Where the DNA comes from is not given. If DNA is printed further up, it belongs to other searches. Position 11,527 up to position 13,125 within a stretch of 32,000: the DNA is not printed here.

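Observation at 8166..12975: Fom1/Fom2/FomC-like phosphonate trio plus a TagF-like transferase inside a Wzx/Wzy glycan locus: predicted CMP-2-hydroxyethylphosphonate decoration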

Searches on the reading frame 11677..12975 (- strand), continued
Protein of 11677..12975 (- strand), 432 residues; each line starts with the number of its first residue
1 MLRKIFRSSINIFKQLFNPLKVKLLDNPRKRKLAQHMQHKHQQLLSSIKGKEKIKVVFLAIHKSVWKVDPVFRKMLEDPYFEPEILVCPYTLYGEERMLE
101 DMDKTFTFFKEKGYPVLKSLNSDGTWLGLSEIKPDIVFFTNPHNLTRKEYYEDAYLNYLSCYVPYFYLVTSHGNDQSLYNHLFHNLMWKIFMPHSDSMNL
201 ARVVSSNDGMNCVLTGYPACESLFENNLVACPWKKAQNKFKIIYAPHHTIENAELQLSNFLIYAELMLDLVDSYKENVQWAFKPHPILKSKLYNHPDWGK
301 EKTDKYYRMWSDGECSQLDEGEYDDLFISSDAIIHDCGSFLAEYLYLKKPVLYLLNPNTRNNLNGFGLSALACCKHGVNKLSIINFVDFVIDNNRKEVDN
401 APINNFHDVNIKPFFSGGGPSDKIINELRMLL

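Call 50: search_protein_families(library=ncbifam, proteins=[L015:11320-14412:+, L015:14409-15020:+, L015:15024-15419:+, L015:15406-16281:+, L015:16278-17078:+, L016:11248-12825:+, L016:12822-13508:+, L003:9308-9766:+, L005:9683-10417:+, L024:11200-11946:+], max_evalue=0.001)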
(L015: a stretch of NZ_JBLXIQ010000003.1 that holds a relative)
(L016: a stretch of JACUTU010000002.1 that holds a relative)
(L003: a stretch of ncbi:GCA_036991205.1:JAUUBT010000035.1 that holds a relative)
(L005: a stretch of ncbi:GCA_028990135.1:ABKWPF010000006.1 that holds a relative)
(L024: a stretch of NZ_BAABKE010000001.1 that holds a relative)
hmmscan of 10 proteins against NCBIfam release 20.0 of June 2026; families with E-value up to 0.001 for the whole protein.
L015:11320-14412:+ (1030 aa): 18 families
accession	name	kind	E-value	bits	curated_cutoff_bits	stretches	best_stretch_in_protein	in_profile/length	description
NF004508.0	PRK05849.1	equivalog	6.8e-265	880.9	501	1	234-1029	3-788/789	hypothetical protein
NF052631.1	prodigiosin_PigC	equivalog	4.8e-15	54.5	1300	1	278-336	80-137/883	prodigiosin ligase PigC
NF005057.0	PRK06464.1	equivalog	4.4e-13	48.2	598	1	400-458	284-342/798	phosphoenolpyruvate synthase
NF004881.0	PRK06241.2-2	equivalog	5e-13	48.2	883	1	948-1021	811-882/898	phosphoenolpyruvate synthase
TIGR01418.1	PEP_synth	equivalog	4.2e-12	45.2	739.75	0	950-1005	378-433/784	pyruvate, water dikinase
NF004882.0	PRK06241.2-3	equivalog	5.2e-12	44.7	850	0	943-1020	735-810/827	phosphoenolpyruvate synthase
NF004878.0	PRK06241.1-3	subfamily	2.4e-11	42.5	945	1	952-1005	814-866/891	phosphoenolpyruvate synthase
NF004880.0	PRK06241.2-1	equivalog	4.8e-09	34.7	972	0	953-1005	763-814/837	phosphoenolpyruvate synthase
NF041857.1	RIF_Ptrans_rph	equivalog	8.9e-09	34.2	999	1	952-1005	789-841/864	rifamycin-inactivating phosphotransferase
NF004883.0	PRK06241.2-4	equivalog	1.1e-08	33.7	1063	0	948-1005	834-890/928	phosphoenolpyruvate synthase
NF004877.0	PRK06241.1-2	subfamily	2e-08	33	866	1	953-1004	794-844/869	phosphoenolpyruvate synthase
NF004879.0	PRK06241.1-4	equivalog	2e-08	32.8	976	1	952-1005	793-845/868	phosphoenolpyruvate synthase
NF052632.1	undecylprod_RedH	equivalog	1.6e-06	26.4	1350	0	277-409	77-219/880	undecylprodigiosin ligase RedH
NF000283.1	RPH_KJ151292.1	equivalog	1e-05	24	1700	0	952-1004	789-840/865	rifamycin-inactivating phosphotransferase Rph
NF006150.0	PRK08296.1-2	subfamily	1.3e-05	23.6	650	1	944-1029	522-605/633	hypothetical protein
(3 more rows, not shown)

L015:14409-15020:+ (203 aa): 18 families
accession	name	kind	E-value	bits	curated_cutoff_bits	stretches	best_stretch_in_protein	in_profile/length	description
NF045546.1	GCDPHdlase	equivalog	2.3e-32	112.7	250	1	5-188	3-185/198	gamma-glutamyl-CDP-amidate hydrolase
NF010081.0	PRK13566.1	equivalog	9.3e-13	47.3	645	1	79-183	589-699/729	anthranilate synthase component I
TIGR00888.1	guaA_Nterm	equivalog_domain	9.6e-12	44.7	172.15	1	52-198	36-179/188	glutamine-hydrolyzing GMP synthase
NF005849.0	PRK07765.1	equivalog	1.1e-11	44.4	308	1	57-183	46-174/219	aminodeoxychorismate/anthranilate synthase component II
NF001975.0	PRK00758.1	equivalog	2.2e-11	43.7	198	1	54-187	38-168/185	GMP synthase subunit A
NF011201.0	PRK14607.1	equivalog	5e-11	42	670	1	89-199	72-185/534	bifunctional anthranilate synthase component II/anthranilate phosphoribosyltransferase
NF008471.0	PRK11366.1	equivalog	8e-11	41.8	266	1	68-112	85-129/254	gamma-glutamyl-gamma-aminobutyrate hydrolase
TIGR01815.1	TrpE-clade3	equivalog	2.4e-09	35.7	739.15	1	80-198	578-703/717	anthranilate synthase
NF005367.0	PRK06895.1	equivalog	7.1e-09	35.8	265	1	61-184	47-172/190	anthranilate synthase component II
NF000848.1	PRK00074.1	equivalog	1.1e-08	34.1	400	1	52-189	36-175/512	glutamine-hydrolyzing GMP synthase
TIGR00566.1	trpG_papA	subfamily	2e-07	31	121.05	1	91-198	75-188/192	glutamine amidotransferase of anthranilate synthase or aminodeoxychorismate synthase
TIGR01823.1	PabB-fungal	equivalog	8.9e-07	27.5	442.55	1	90-199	86-200/742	aminodeoxychorismate synthase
NF005799.0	PRK07649.1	equivalog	1.1e-06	28.4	327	1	91-197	73-182/195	aminodeoxychorismate/anthranilate synthase component II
NF009475.0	PRK12838.1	equivalog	2.6e-06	26.6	221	1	53-192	206-343/359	carbamoyl phosphate synthase small subunit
TIGR01368.1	CPSaseIIsmall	equivalog_domain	6.6e-06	25.3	307.35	1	84-193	240-350/361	glutamine-hydrolyzing carbamoyl-phosphate synthase small subunit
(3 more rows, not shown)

L015:15024-15419:+ (131 aa): 0 families

L015:15406-16281:+ (291 aa): 1 family
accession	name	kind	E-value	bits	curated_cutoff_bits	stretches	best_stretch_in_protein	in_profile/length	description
TIGR00460.1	fmt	equivalog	2.7e-08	33.3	201.5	1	117-200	75-157/315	methionyl-tRNA formyltransferase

L015:16278-17078:+ (266 aa): 30 families (the best 25 are shown)
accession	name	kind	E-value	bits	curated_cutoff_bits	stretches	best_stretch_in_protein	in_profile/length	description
TIGR03992.1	Arch_glmU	subfamily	5.1e-19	68.4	292.1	1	1-246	1-226/393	bifunctional sugar-1-phosphate nucleotidylyltransferase/acetyltransferase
NF041313.1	UDPGP_AglF_Halo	equivalog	3.7e-17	62.6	400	1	1-62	1-60/234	UTP--glucose-1-phosphate uridylyltransferase AglF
NF041173.1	Sug_nt_acttase_Thmprot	equivalog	2.5e-14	53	600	1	1-126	1-128/405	bifunctional sugar-1-phosphate nucleotidylyltransferase/acetyltransferase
NF045761.1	NAMPUrTaseMurU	equivalog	1e-12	48.4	250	1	1-62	1-60/226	N-acetylmuramate alpha-1-phosphate uridylyltransferase MurU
NF041135.1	IPPtranDIPPsyn_Thcocales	equivalog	1.2e-12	47.6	580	1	1-171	1-159/419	bifunctional L-myo-inositol-1-phosphate cytidylyltransferase/CDP-L-myo-inositol myo-inositolphosphotransferase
NF045697.1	MurNAcPUrMurU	equivalog_domain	2.1e-11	43.7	370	1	4-49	1-46/229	N-acetylmuramate alpha-1-phosphate uridylyltransferase MurU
TIGR01208.1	rmlA_long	equivalog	1.4e-10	40.6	320.25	1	2-62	1-60/353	glucose-1-phosphate thymidylyltransferase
TIGR01173.1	glmU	equivalog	1.1e-09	37.7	366.85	1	1-119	1-118/452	bifunctional UDP-N-acetylglucosamine diphosphorylase/glucosamine-1-phosphate N-acetyltransferase GlmU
NF010937.0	PRK14357.1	equivalog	2e-09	36.8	658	1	1-106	1-101/448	bifunctional UDP-N-acetylglucosamine diphosphorylase/glucosamine-1-phosphate N-acetyltransferase GlmU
TIGR02623.1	G1P_cyt_trans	equivalog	1.3e-08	34.6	300.25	1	1-57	1-55/255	glucose-1-phosphate cytidylyltransferase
NF052502.1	man1P_GTase_Rv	exception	1.4e-08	34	440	1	3-48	3-48/352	mannose-1-phosphate guanylyltransferase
NF006986.0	PRK09451.1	equivalog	1.1e-07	31.1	725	1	1-115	6-118/456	bifunctional UDP-N-acetylglucosamine diphosphorylase/glucosamine-1-phosphate N-acetyltransferase GlmU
NF010933.0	PRK14353.1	equivalog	1.2e-07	30.7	505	1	3-116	8-122/453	bifunctional UDP-N-acetylglucosamine diphosphorylase/glucosamine-1-phosphate N-acetyltransferase GlmU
NF049965.1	GlMnHpPGnyltfHddC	equivalog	9.7e-07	28.6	300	1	1-49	1-49/221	D-glycero-D-manno-heptose 1-phosphate guanosyltransferase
NF010932.0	PRK14352.1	equivalog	1.7e-06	26.9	611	1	2-63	8-64/488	bifunctional UDP-N-acetylglucosamine diphosphorylase/glucosamine-1-phosphate N-acetyltransferase GlmU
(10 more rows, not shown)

L016:11248-12825:+ (525 aa): 13 families
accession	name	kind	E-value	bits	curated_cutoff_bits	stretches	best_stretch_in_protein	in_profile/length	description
NF006049.0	PRK08195.1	subfamily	1.4e-27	96.6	229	1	2-272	6-274/344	4-hyroxy-2-oxovalerate/4-hydroxy-2-oxopentanoic acid aldolase,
TIGR03217.1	4OH_2_O_val_ald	equivalog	2.8e-25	89.2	286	1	3-272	2-269/334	4-hydroxy-2-oxovalerate aldolase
NF002088.0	PRK00915.1-5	equivalog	1.2e-09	37.2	697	1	151-244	155-247/514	2-isopropylmalate synthase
NF002085.0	PRK00915.1-2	subfamily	1.4e-09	37.2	517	1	1-247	11-252/504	2-isopropylmalate synthase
NF002086.0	PRK00915.1-3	equivalog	1.8e-09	36.6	532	1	149-244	156-250/516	2-isopropylmalate synthase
TIGR02090.1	LEU1_arch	subfamily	3.6e-09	36.2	484.75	1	4-239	1-231/363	isopropylmalate/citramalate/homocitrate synthases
TIGR02146.1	LysS_fung_arch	equivalog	5.8e-09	35.6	413.55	1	6-266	1-257/344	homocitrate synthase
TIGR02660.1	nifV_homocitr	equivalog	3.3e-08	33.2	462.9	0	149-251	147-244/365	homocitrate synthase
NF002087.0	PRK00915.1-4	equivalog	3.1e-07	29.3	729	1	2-240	5-246/516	2-isopropylmalate synthase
TIGR00973.1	leuA_bact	equivalog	1.2e-06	27.3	598.7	1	3-240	1-241/494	2-isopropylmalate synthase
NF002084.0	PRK00915.1-1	equivalog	9.9e-06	24.3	748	0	163-242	168-246/523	2-isopropylmalate synthase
NF041069.1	IPMS_Sufob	equivalog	2.4e-05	23.8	600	1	4-241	1-235/371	isopropylmalate synthase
NF042434.1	IPMS_Lepto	equivalog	0.00092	18.3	500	0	183-247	195-256/374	2-isopropylmalate synthase LeuA2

L016:12822-13508:+ (228 aa): 4 families
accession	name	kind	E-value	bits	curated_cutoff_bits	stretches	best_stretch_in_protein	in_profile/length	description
TIGR03584.1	PseF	equivalog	1.2e-17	64.3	205.7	1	6-221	3-220/222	pseudaminic acid cytidylyltransferase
NF003950.0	PRK05450.1-3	subfamily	5.5e-06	25.9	234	1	1-70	1-68/248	3-deoxy-manno-octulosonate cytidylyltransferase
NF003952.0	PRK05450.1-5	subfamily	1.7e-05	24.1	193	1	2-70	2-68/250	3-deoxy-manno-octulosonate cytidylyltransferase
NF009905.0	PRK13368.1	subfamily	0.00012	21.5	255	1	1-70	1-68/243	3-deoxy-manno-octulosonate cytidylyltransferase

L003:9308-9766:+ (152 aa): 13 families
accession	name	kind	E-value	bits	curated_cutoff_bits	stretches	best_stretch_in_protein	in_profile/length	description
TIGR01518.1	g3p_cytidyltrns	equivalog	2.3e-45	153.7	165.4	1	4-124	1-123/125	glycerol-3-phosphate cytidylyltransferase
TIGR00125.1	cyt_tran_rel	domain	1.7e-17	63.3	27.7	1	4-66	2-63/65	adenylyltransferase/cytidyltransferase family protein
TIGR02199.1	rfaE_dom_II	equivalog_domain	3.1e-13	49.8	181.5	1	2-98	12-109/144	D-glycero-beta-D-manno-heptose 1-phosphate adenylyltransferase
NF008454.0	PRK11316.1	equivalog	8.6e-12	44.4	521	1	2-121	341-466/475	bifunctional D-glycero-beta-D-manno-heptose-7-phosphate kinase/D-glycero-beta-D-manno-heptose 1-phosphate adenylyltransferase HldE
NF001985.0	PRK00777.1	subfamily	2.8e-11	43.7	104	1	2-64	5-67/157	pantetheine-phosphate adenylyltransferase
TIGR01510.1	coaD_prev_kdtB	equivalog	9.9e-09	35.4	103.3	1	5-65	3-58/155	pantetheine-phosphate adenylyltransferase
NF005518.0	PRK07143.1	equivalog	1.2e-08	34.7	232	1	2-96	16-120/281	hypothetical protein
NF002250.0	PRK01170.1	subfamily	2.5e-08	33.8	489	1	4-62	3-60/322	bifunctional pantetheine-phosphate adenylyltransferase/NTP phosphatase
NF045965.1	RibF_rel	equivalog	3.4e-08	33.3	200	1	2-97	13-123/279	FAD synthase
NF004162.0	PRK05627.1-5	equivalog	1.3e-07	31.3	241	1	2-72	14-87/304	bifunctional riboflavin kinase/FAD synthetase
NF041124.1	CoaD_Thcocales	equivalog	4.5e-06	26.7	290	1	2-64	5-68/156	phosphopantetheine adenylyltransferase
TIGR01526.1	nadR_NMN_Atrans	equivalog_domain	6.5e-05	22.3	341.15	1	4-68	4-66/325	nicotinamide-nucleotide adenylyltransferase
TIGR00482.1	TIGR00482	equivalog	0.00098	19.2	112.45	0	7-65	3-61/194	nicotinate (nicotinamide) nucleotide adenylyltransferase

L005:9683-10417:+ (244 aa): 38 families (the best 25 are shown)
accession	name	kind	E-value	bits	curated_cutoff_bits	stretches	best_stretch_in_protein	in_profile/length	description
TIGR03992.1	Arch_glmU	subfamily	7.1e-25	87.7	292.1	1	1-174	1-171/393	bifunctional sugar-1-phosphate nucleotidylyltransferase/acetyltransferase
NF041313.1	UDPGP_AglF_Halo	equivalog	6.7e-21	74.8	400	1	1-126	1-123/234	UTP--glucose-1-phosphate uridylyltransferase AglF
NF041135.1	IPPtranDIPPsyn_Thcocales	equivalog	1.7e-20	73.4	580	1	3-236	3-215/419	bifunctional L-myo-inositol-1-phosphate cytidylyltransferase/CDP-L-myo-inositol myo-inositolphosphotransferase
TIGR01208.1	rmlA_long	equivalog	4.7e-18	65.2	320.25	1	3-107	2-107/353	glucose-1-phosphate thymidylyltransferase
NF045761.1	NAMPUrTaseMurU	equivalog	2.8e-17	63.3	250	1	3-78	3-78/226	N-acetylmuramate alpha-1-phosphate uridylyltransferase MurU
TIGR02623.1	G1P_cyt_trans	equivalog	1.7e-13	50.6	300.25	1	1-70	1-69/255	glucose-1-phosphate cytidylyltransferase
NF045697.1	MurNAcPUrMurU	equivalog_domain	7.3e-13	48.5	370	1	4-77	1-75/229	N-acetylmuramate alpha-1-phosphate uridylyltransferase MurU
NF041173.1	Sug_nt_acttase_Thmprot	equivalog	9.7e-13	47.8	600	1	1-195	1-191/405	bifunctional sugar-1-phosphate nucleotidylyltransferase/acetyltransferase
TIGR01099.1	galU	equivalog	1.2e-12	47.9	326.8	1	4-83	5-84/261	UTP--glucose-1-phosphate uridylyltransferase GalU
NF052502.1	man1P_GTase_Rv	exception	9.7e-12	44.4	440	1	4-74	4-74/352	mannose-1-phosphate guanylyltransferase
NF049965.1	GlMnHpPGnyltfHddC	equivalog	2.3e-10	40.5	300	1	3-105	3-104/221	D-glycero-D-manno-heptose 1-phosphate guanosyltransferase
NF045665.1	NTPtran_DVU1551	equivalog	5.4e-10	38.8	315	1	2-88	2-78/359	DVU_1551 family NTP transferase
TIGR01173.1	glmU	equivalog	7e-10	38.3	366.85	1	4-68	4-65/452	bifunctional UDP-N-acetylglucosamine diphosphorylase/glucosamine-1-phosphate N-acetyltransferase GlmU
NF010934.1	PRK14354.1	equivalog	1.4e-09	37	450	1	4-71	3-67/447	bifunctional UDP-N-acetylglucosamine diphosphorylase/glucosamine-1-phosphate N-acetyltransferase GlmU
NF010935.0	PRK14355.1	equivalog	2.4e-09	36.4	718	1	3-74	6-74/459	bifunctional UDP-N-acetylglucosamine diphosphorylase/glucosamine-1-phosphate N-acetyltransferase GlmU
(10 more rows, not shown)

L024:11200-11946:+ (248 aa): 27 families (the best 25 are shown)
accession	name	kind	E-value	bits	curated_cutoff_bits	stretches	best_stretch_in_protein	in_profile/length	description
NF001183.0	PRK00155.1-3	subfamily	1e-51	175.5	166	1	6-239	3-234/237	D-ribitol-5-phosphate cytidylyltransferase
NF001186.0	PRK00155.2-3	equivalog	1.3e-50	171.9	253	1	2-236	2-222/224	2-C-methyl-D-erythritol 4-phosphate cytidylyltransferase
TIGR00453.1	ispD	equivalog_domain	1.7e-49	168.2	181.3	1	7-236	2-219/219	2-C-methyl-D-erythritol 4-phosphate cytidylyltransferase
NF009924.0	PRK13385.1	subfamily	2.6e-47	161.4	342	1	6-238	3-225/230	2-C-methyl-D-erythritol 4-phosphate cytidylyltransferase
NF006899.0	PRK09382.1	equivalog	2.8e-35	122.2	417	1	4-240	6-224/387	bifunctional 2-C-methyl-D-erythritol 4-phosphate cytidylyltransferase/2-C-methyl-D-erythritol 2,4-cyclodiphosphate synthase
TIGR01173.1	glmU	equivalog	2.7e-07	29.8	366.85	1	7-145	3-130/452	bifunctional UDP-N-acetylglucosamine diphosphorylase/glucosamine-1-phosphate N-acetyltransferase GlmU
NF001457.0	PRK00317.1-3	equivalog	3.3e-07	30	164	1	6-187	3-172/200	molybdenum cofactor guanylyltransferase MobA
TIGR03992.1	Arch_glmU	subfamily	4e-06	25.9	292.1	1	7-230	3-221/393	bifunctional sugar-1-phosphate nucleotidylyltransferase/acetyltransferase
TIGR00454.1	TIGR00454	hypoth_equivalog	6.7e-06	26.1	174.7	1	6-56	2-49/183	TIGR00454 family protein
NF010933.0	PRK14353.1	equivalog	1.2e-05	24.1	505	1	3-139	4-130/453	bifunctional UDP-N-acetylglucosamine diphosphorylase/glucosamine-1-phosphate N-acetyltransferase GlmU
NF045495.1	AdoCbiPCobY_Meth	equivalog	1.5e-05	24.6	250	1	7-129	3-116/195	adenosylcobinamide-phosphate guanylyltransferase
NF009905.0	PRK13368.1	subfamily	1.6e-05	24.3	255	1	17-164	10-146/243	3-deoxy-manno-octulosonate cytidylyltransferase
NF010936.0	PRK14356.1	equivalog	1.7e-05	23.9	666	1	2-136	3-127/456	bifunctional UDP-N-acetylglucosamine diphosphorylase/glucosamine-1-phosphate N-acetyltransferase GlmU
NF010934.1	PRK14354.1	equivalog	2.8e-05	22.8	450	1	7-145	2-128/447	bifunctional UDP-N-acetylglucosamine diphosphorylase/glucosamine-1-phosphate N-acetyltransferase GlmU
NF010935.0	PRK14355.1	equivalog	4.3e-05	22.3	718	1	6-144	5-133/459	bifunctional UDP-N-acetylglucosamine diphosphorylase/glucosamine-1-phosphate N-acetyltransferase GlmU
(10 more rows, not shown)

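Call 64: predict_structure(alignment_id=A1)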
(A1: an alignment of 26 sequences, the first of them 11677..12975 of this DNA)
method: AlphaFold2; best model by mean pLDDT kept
length: 432 residues; sequences in the alignment: 26
mean_pLDDT: 89.4   pTM: 0.87
mean pLDDT of the five models: 89.4, 87.5, 87.3, 86.5, 85.8
residues with pLDDT >= 90: 289; 70-90: 111; 50-70: 30; < 50: 2
segments of 3 or more residues with pLDDT < 50: none
pLDDT, mean of each block of 10 residues (from residue 1): 54 69 82 93 95 96 84 96 96 86 94 96 95 95 90 96 88 66 92 93 89 95 88 84 93 73 96 96 90 91 96 92 91 92 93 91 91 95 97 73 92 93 96 94
secondary structure, 60 per line:
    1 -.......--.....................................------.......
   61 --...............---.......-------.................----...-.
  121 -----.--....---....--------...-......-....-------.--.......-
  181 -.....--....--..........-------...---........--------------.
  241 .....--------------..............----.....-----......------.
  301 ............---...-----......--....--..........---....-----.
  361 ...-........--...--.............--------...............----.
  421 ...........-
elements in order: H2-8 H11-47 E54-60 H63-77 E81-87 H95-111 E116-118 H129-132 E136-139 H152-157 E159-162 H173-179 H182-186 E189-192 H195-204 E212-214 H218-225 E240-245 H260-273 E278-282 H288-293 H300-312 E316-318 H324-329 E332-335 H338-347 E351-354 H365-372 E375-377 H380-392 H401-415 H420-431

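Call 67: fold_search(model_id=the predicted structure, library=pdb)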
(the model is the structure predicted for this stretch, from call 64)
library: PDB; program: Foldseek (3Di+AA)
matches with E <= 10: 1674; with E <= 0.001: 139
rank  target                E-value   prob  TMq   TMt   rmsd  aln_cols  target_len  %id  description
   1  3beo_A                1.0e-11  1.00  0.53  0.59   6.6       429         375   16  A Structural Basis for the allosteric regulation of non-hydrolyzing UDP-GlcNAc 2-epimerases (released 2008-02-19)
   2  4fkz_A                1.3e-11  1.00  0.50  0.55   7.8       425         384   17  Crystal structure of Bacillus subtilis UDP-GlcNAc 2-epimerase in complex with UDP-GlcNAc and UDP (released 2013-05-08)
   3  4neq                  3.1e-11  1.00  0.50  0.58   6.9       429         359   16  The structure of UDP-GlcNAc 2-epimerase from Methanocaldococcus jannaschii (released 2014-04-23)
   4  4fkz_B                3.6e-11  1.00  0.50  0.56   7.7       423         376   17  Crystal structure of Bacillus subtilis UDP-GlcNAc 2-epimerase in complex with UDP-GlcNAc and UDP (released 2013-05-08)
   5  5enz_A                1.2e-10  1.00  0.56  0.64   6.4       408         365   17  S. aureus MnaA-UDP co-structure (released 2016-04-27)
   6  7vyy_B                1.2e-10  1.00  0.53  0.63   7.4       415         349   15  The crystal structure of Non-hydrolyzing UDPGlcNAc 2-epimerase (released 2022-11-16)
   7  3ot5_C                1.2e-10  1.00  0.51  0.57   6.3       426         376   14  2.2 Angstrom Resolution Crystal Structure of putative UDP-N-acetylglucosamine 2-epimerase from Listeria monocytogenes (released 2010-09-22)
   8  3ot5_D                1.7e-10  1.00  0.54  0.61   6.1       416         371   16  2.2 Angstrom Resolution Crystal Structure of putative UDP-N-acetylglucosamine 2-epimerase from Listeria monocytogenes (released 2010-09-22)
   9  1f6d_D                1.7e-10  1.00  0.55  0.62   6.3       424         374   16  THE STRUCTURE OF UDP-N-ACETYLGLUCOSAMINE 2-EPIMERASE FROM E. COLI. (released 2000-12-13)
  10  6vlb_B                1.7e-10  1.00  0.55  0.62   6.4       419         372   18  Crystal structure of ligand-free UDP-GlcNAc 2-epimerase from Neisseria meningitidis (released 2020-11-11)
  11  1v4v_A                1.7e-10  1.00  0.48  0.55   7.2       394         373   15  Crystal Structure Of UDP-N-Acetylglucosamine 2-Epimerase From Thermus Thermophilus HB8 (released 2003-12-02)
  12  7vz6_H                3.0e-10  1.00  0.52  0.60   7.7       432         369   15  The crystal structure of Non-hydrolyzing UDPGlcNAc 2-epimerase in complex with UDP-glucose (released 2022-11-16)
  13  3dzc_A                3.1e-10  1.00  0.52  0.59   7.0       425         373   16  2.35 Angstrom resolution structure of WecB (VC0917), a UDP-N-acetylglucosamine 2-epimerase from Vibrio cholerae. (released 2008-08-12)
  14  6vlc_D                3.7e-10  1.00  0.53  0.61   6.4       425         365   18  Crystal structure of UDP-GlcNAc 2-epimerase from Neisseria meningitidis bound to UDP-GlcNAc (released 2020-11-11)
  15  7vz6_F                3.7e-10  1.00  0.52  0.60   7.4       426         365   14  The crystal structure of Non-hydrolyzing UDPGlcNAc 2-epimerase in complex with UDP-glucose (released 2022-11-16)
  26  3l7l_D                1.5e-09  1.00  0.52  0.55  10.7       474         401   12  Structure of the Wall Teichoic Acid Polymerase TagF, H444N + CDPG (30 minute soak) (released 2010-04-28)
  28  3l7j_B                1.8e-09  1.00  0.55  0.57  10.3       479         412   13  Structure of the Wall Teichoic Acid Polymerase TagF, H444N variant (released 2010-04-28)
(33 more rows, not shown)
